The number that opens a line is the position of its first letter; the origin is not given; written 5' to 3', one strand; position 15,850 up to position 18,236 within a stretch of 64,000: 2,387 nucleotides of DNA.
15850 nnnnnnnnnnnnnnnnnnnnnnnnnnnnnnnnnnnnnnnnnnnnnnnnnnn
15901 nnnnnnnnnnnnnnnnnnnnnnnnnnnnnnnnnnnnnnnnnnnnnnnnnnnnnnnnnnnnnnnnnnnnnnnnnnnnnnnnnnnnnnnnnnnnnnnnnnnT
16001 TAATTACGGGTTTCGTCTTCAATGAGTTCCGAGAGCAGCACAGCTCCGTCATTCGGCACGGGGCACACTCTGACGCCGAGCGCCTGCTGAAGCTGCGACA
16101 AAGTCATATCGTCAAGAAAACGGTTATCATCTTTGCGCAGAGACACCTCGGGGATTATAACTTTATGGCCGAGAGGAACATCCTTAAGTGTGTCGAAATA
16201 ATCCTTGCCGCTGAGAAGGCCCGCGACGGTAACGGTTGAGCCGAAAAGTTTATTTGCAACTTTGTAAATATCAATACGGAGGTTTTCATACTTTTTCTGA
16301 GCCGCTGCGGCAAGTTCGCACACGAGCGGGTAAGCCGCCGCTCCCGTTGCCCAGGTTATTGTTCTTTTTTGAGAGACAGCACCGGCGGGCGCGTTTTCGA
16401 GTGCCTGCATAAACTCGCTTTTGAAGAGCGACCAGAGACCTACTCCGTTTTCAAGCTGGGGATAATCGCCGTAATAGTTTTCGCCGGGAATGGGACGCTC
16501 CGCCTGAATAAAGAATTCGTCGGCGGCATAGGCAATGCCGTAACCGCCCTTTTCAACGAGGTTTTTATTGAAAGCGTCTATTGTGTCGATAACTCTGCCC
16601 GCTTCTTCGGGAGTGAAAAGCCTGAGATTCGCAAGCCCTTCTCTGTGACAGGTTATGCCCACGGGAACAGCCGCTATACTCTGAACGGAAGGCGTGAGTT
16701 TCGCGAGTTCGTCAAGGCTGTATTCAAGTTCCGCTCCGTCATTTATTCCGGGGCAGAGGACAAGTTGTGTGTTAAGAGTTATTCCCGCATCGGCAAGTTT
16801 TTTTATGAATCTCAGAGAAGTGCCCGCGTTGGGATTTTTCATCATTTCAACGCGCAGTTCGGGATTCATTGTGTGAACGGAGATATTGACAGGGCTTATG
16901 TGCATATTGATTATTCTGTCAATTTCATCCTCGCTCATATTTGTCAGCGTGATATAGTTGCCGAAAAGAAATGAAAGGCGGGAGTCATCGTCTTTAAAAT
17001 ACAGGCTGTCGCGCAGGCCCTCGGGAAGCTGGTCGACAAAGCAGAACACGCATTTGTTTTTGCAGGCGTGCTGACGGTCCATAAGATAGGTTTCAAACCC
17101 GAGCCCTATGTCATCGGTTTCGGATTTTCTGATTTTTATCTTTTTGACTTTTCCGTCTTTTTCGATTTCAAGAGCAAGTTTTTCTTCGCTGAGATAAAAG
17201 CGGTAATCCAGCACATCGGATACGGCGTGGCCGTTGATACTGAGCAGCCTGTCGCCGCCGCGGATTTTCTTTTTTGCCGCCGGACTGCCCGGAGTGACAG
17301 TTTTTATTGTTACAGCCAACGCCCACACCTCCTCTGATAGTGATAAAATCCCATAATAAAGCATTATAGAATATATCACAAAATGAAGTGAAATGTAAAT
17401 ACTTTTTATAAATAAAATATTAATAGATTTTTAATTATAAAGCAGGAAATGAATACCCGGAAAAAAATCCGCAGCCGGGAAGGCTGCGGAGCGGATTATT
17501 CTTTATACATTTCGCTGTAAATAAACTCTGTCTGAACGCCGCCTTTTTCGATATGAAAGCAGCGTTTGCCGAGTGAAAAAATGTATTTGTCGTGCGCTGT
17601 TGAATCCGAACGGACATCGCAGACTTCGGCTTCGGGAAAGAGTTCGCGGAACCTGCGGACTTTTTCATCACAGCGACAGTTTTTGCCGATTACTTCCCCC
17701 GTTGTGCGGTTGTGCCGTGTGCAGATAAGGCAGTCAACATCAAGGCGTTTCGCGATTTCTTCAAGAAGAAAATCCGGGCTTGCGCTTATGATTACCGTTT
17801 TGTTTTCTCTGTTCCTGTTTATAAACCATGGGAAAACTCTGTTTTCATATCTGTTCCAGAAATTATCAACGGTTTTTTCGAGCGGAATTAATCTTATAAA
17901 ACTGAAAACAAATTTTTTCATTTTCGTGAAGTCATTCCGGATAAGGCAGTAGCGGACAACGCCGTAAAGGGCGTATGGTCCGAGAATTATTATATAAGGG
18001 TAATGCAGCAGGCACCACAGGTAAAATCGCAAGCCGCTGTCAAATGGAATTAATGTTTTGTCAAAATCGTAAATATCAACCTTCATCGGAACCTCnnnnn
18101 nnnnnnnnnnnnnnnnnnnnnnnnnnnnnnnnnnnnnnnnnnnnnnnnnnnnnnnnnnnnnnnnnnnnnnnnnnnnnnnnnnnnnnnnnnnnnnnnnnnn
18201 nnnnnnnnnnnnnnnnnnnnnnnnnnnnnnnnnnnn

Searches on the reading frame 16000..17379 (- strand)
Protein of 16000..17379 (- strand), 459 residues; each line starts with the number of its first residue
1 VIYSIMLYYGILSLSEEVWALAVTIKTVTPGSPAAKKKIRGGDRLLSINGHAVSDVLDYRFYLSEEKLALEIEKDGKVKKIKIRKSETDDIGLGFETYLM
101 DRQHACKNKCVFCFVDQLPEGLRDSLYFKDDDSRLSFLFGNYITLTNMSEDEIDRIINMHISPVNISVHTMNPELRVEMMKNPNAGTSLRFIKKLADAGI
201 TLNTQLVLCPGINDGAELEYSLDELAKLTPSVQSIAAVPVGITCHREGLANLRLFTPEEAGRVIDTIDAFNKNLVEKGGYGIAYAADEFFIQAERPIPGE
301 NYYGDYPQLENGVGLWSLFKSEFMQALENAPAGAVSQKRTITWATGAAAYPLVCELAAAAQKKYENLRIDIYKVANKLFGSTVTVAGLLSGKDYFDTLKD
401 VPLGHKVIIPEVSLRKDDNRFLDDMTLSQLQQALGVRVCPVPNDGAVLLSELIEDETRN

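Call 95: search_protein_families(library=ncbifam, proteins=[window:16000-17379:-], max_evalue=0.00001)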
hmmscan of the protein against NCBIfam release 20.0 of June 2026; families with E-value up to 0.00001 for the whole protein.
window:16000-17379:- (459 aa): 2 families
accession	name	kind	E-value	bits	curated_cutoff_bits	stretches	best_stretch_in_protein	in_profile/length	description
TIGR03279.1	cyano_FeS_chp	hypoth_equivalog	2.4e-114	382.4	574.7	1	25-445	2-425/433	TIGR03279 family radical SAM protein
TIGR03278.1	methan_mark_10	equivalog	1.2e-10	40.8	350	1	151-228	119-195/404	methyl coenzyme M reductase-arginine methyltransferase Mmp10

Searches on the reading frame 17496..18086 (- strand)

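Call 95: search_protein_families(library=ncbifam, proteins=[window:17496-18086:-], max_evalue=0.00001)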
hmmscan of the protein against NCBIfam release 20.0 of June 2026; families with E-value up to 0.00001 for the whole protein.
window:17496-18086:- (196 aa): 3 families
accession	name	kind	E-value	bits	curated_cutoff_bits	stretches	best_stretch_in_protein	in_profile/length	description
TIGR01490.1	HAD-SF-IB-hyp1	subfamily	1.4e-16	61.3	98.3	1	5-154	3-168/202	HAD-IB family hydrolase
TIGR01488.1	HAD-SF-IB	subfamily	1.3e-11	44.8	45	1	5-154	3-155/177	HAD-IB family phosphatase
NF052360.1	HolPasePseu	equivalog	7.8e-08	32.2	280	0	91-154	101-168/218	histidinol-phosphatase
